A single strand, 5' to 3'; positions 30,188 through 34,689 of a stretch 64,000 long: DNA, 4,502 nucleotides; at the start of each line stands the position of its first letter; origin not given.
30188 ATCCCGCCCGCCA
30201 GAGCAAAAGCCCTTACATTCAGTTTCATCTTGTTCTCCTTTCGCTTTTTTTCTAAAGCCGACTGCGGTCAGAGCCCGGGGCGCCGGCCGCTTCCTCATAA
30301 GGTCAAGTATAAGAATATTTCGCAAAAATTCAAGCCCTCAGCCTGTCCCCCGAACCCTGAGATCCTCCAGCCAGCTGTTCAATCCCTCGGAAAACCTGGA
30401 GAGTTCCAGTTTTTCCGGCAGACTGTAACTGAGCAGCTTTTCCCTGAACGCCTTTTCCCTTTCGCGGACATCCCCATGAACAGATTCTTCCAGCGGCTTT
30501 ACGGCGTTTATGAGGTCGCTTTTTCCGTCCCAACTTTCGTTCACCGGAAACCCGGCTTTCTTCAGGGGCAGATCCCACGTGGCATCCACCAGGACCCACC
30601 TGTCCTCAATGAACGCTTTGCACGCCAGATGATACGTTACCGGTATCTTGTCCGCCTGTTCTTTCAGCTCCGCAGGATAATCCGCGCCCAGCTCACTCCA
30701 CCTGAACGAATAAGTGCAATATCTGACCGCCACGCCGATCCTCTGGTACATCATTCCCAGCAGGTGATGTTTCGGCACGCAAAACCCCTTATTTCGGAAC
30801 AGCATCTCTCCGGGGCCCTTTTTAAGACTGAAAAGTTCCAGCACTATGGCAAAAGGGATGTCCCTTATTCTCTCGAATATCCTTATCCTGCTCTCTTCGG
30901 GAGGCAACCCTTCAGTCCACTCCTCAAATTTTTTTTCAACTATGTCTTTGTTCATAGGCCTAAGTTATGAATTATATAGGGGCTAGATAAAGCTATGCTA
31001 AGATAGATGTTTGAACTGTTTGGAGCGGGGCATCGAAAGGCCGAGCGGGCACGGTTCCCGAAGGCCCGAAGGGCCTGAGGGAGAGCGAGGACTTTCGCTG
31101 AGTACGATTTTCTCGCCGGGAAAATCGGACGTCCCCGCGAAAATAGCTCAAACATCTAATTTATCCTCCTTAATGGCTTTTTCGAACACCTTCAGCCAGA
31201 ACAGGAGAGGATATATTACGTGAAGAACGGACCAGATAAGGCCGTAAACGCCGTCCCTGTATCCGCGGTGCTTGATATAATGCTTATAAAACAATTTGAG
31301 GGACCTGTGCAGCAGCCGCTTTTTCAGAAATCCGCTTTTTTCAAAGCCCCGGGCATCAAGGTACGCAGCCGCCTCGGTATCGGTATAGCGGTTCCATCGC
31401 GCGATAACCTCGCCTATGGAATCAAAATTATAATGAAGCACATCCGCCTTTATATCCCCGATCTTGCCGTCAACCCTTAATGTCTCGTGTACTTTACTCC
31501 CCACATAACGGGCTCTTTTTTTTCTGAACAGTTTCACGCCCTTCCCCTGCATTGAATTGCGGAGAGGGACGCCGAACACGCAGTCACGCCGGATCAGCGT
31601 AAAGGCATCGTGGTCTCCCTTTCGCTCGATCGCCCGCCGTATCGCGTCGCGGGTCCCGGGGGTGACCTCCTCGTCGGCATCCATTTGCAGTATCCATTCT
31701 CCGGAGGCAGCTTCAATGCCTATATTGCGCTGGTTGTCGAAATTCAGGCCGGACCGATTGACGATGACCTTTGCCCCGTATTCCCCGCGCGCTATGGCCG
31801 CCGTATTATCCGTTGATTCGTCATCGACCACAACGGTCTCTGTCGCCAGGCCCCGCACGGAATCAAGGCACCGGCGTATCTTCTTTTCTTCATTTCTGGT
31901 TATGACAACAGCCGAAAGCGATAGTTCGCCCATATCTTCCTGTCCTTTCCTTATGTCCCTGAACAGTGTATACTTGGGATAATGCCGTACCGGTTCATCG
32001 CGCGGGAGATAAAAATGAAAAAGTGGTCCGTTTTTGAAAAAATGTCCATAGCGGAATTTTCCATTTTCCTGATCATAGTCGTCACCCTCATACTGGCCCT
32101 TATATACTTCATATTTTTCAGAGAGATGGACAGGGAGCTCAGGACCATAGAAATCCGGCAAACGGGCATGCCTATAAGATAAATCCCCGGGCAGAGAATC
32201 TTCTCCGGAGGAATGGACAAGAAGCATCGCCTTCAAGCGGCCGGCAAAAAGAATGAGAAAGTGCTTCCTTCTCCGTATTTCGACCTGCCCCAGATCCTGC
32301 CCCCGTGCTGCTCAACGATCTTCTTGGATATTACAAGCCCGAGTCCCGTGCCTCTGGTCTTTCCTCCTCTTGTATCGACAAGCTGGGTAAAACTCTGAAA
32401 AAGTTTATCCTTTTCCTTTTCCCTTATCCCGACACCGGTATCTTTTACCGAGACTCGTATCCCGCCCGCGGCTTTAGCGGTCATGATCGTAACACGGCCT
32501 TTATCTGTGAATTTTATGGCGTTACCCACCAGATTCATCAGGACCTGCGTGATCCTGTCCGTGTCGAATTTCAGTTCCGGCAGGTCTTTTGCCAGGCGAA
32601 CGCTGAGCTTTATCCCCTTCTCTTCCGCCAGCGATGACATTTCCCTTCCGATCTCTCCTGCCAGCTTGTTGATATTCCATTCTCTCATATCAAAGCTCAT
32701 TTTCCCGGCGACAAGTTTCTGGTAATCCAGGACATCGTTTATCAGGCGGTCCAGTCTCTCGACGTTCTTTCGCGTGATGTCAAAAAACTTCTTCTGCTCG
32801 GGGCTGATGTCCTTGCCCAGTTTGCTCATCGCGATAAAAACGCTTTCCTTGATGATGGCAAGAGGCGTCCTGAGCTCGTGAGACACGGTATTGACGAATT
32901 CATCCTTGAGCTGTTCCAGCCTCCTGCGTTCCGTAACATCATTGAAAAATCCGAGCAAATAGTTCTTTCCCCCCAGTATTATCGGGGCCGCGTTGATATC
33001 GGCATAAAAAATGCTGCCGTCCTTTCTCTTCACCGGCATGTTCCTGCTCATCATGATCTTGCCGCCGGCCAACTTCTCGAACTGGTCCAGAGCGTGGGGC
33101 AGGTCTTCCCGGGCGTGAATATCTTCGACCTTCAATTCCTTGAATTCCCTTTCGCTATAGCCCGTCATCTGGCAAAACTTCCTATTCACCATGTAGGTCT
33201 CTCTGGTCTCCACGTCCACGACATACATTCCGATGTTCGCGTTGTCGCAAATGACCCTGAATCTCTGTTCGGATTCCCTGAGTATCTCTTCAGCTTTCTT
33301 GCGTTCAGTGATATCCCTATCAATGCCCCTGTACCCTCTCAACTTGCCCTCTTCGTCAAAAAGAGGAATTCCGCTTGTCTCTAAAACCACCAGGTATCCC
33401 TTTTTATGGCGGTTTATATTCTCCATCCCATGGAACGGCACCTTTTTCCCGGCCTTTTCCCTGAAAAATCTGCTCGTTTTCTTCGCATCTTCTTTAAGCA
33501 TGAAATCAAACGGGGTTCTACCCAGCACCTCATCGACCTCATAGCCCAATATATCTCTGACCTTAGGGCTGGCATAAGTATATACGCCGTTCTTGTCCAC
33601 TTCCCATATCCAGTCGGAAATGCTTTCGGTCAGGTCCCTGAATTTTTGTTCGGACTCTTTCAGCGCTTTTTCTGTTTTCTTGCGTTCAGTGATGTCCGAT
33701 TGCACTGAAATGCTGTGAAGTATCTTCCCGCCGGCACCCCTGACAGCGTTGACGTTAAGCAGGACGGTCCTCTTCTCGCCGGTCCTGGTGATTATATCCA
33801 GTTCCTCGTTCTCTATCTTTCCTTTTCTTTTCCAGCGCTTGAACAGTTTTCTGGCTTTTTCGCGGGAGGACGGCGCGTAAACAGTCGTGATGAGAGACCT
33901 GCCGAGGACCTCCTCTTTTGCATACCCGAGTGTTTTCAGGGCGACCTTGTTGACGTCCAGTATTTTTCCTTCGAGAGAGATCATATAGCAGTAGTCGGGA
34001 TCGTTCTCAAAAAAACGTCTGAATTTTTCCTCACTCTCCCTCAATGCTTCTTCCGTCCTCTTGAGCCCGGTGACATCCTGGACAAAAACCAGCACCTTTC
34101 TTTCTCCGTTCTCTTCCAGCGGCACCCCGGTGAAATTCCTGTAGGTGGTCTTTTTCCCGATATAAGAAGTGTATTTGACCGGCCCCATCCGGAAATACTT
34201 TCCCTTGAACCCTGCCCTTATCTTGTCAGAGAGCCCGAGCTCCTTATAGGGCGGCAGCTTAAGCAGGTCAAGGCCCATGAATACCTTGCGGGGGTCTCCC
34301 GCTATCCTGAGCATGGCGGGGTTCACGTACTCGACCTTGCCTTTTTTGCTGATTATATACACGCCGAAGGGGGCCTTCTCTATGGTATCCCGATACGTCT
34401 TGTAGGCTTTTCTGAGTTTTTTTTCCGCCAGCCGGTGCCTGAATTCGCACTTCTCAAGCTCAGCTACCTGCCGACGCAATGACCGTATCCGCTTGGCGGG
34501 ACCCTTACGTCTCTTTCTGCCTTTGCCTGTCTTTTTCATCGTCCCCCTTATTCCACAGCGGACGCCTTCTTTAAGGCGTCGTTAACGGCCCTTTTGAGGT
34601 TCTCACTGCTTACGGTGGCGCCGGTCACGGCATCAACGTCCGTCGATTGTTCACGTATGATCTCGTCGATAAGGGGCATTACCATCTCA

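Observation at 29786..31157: Two homologous ~160-bp palindromic structured elements with covarying base pairs (candidate novel ncRNA or MITE family)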

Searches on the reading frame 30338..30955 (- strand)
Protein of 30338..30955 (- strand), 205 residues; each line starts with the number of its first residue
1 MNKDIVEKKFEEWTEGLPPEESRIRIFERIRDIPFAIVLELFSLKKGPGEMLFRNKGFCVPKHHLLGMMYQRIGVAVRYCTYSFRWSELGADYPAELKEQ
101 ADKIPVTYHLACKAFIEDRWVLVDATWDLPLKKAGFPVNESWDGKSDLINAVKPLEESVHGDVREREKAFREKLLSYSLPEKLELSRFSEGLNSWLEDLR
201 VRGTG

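Call 11: search_protein_families(library=pfam, proteins=[window:30338-30955:-], max_evalue=0.01)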
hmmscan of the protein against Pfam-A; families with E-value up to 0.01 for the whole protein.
window:30338-30955:- (205 aa): 1 family
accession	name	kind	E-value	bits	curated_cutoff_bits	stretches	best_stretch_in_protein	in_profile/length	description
PF01841.26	Transglut_core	-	0.0032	18.1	23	1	45-125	40-108/108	Transglutaminase-like superfamily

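Call 25: find_encoding_contigs(protein=window:30338-30955:-, flank=10000, max_places=6)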
Protein window:30338-30955:- (205 aa): 14 contigs read that carry it; 4 places shown.
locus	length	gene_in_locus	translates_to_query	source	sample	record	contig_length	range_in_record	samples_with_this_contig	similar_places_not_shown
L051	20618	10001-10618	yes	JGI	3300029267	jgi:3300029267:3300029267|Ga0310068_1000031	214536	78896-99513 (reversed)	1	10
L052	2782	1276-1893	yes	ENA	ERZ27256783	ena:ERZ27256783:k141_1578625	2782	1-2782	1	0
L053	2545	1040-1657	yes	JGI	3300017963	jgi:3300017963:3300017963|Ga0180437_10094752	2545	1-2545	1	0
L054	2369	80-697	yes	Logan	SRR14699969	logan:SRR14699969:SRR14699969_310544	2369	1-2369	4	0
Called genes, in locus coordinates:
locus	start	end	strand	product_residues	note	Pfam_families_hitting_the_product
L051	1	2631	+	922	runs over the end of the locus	PF01326:PPDK_N, PF00391:PEP-utilizers, PF02896:PEP-utilizers_C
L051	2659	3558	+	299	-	PF00140:Sigma70_r1_2, PF04542:Sigma70_r2, PF04539:Sigma70_r3, PF04545:Sigma70_r4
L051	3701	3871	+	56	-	-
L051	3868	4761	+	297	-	-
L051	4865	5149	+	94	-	-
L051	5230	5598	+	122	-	-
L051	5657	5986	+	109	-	-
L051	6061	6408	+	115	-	PF04205:FMN_bind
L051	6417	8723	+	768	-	PF00989:PAS, PF08448:PAS_4, PF13426:PAS_9, PF00989:PAS, PF08448:PAS_4, PF13426:PAS_9, PF08447:PAS_3, PF00989:PAS, +7 more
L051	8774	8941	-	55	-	-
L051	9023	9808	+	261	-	PF00535:Glycos_transf_2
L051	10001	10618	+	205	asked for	-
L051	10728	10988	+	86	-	-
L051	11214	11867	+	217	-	PF02811:PHP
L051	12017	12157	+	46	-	-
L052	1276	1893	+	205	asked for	-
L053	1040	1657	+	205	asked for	-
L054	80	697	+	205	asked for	-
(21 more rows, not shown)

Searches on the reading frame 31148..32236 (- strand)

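Call 11: search_protein_families(library=pfam, proteins=[window:31148-32236:-], max_evalue=0.01)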
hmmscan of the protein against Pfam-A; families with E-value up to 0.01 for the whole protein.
window:31148-32236:- (362 aa): 3 families
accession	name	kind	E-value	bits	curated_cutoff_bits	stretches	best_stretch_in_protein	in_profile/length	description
PF00535.33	Glycos_transf_2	-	2.8e-23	83.1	23.3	1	108-242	1-142/168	Glycosyl transferase family 2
PF13704.12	Glyco_tranf_2_4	-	1.1e-06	29.5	27.5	1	114-189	1-82/98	Glycosyl transferase family 2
PF13641.12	Glyco_tranf_2_3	-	0.0023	18.4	27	1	107-195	3-103/230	Glycosyltransferase like family 2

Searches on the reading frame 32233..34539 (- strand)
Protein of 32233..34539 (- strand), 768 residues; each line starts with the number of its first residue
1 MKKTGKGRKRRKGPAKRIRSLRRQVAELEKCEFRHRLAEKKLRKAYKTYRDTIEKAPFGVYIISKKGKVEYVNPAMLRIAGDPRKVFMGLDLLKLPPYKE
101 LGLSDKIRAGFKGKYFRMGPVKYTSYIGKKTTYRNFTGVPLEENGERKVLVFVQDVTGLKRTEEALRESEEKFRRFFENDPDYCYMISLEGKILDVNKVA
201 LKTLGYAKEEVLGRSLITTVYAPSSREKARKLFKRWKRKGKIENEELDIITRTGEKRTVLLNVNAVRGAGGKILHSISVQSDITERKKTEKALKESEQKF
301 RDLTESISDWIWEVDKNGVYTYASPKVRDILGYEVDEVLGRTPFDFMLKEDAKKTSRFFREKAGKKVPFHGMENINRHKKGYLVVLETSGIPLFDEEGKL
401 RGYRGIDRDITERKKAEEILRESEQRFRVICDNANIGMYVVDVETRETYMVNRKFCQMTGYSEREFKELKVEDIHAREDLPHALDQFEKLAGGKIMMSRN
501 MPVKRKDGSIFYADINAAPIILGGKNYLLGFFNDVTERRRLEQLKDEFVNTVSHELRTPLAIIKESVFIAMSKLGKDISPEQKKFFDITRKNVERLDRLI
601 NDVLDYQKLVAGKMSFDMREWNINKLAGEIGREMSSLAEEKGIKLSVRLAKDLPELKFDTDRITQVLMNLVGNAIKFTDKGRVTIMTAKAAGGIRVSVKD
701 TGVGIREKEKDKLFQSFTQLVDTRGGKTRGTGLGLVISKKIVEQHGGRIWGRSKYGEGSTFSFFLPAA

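Call 11: search_protein_families(library=pfam, proteins=[window:32233-34539:-], max_evalue=0.01)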
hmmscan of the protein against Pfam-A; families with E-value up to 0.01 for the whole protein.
window:32233-34539:- (768 aa): 10 families
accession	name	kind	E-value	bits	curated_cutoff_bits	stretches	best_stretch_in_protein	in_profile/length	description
PF13426.13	PAS_9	-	3.9e-50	168.8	27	4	184-285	3-103/103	PAS domain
PF00989.32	PAS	-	6e-44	149.1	22.6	4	172-283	2-113/113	PAS fold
PF08448.16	PAS_4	-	2.6e-38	131.1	23.1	3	305-414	2-109/110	PAS fold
PF02518.31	HATPase_c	-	2.5e-28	99.1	26.4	1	659-767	2-109/111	Histidine kinase-, DNA gyrase B-, and HSP90-like ATPase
PF08447.18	PAS_3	-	2.2e-26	92.4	25.6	3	321-406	2-88/89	PAS fold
PF13188.13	PAS_8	-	9.9e-26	89.2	21.8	3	299-342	2-45/65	PAS domain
PF00512.31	HisKA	-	1.4e-14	54.3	26.9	1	545-611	2-65/66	His Kinase A (phospho-acceptor) domain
PF21370.4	PAS_GdpP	-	0.0021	18.8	27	0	50-82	6-38/90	Cyclic-di-AMP phosphodiesterase GdpP-like, PAS domain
PF12860.13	PAS_7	-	0.0076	16.8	27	0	432-541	2-113/115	PAS fold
PF13581.12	HATPase_c_2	-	0.0095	16.4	27.4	0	669-743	42-110/127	Histidine kinase-like ATPase domain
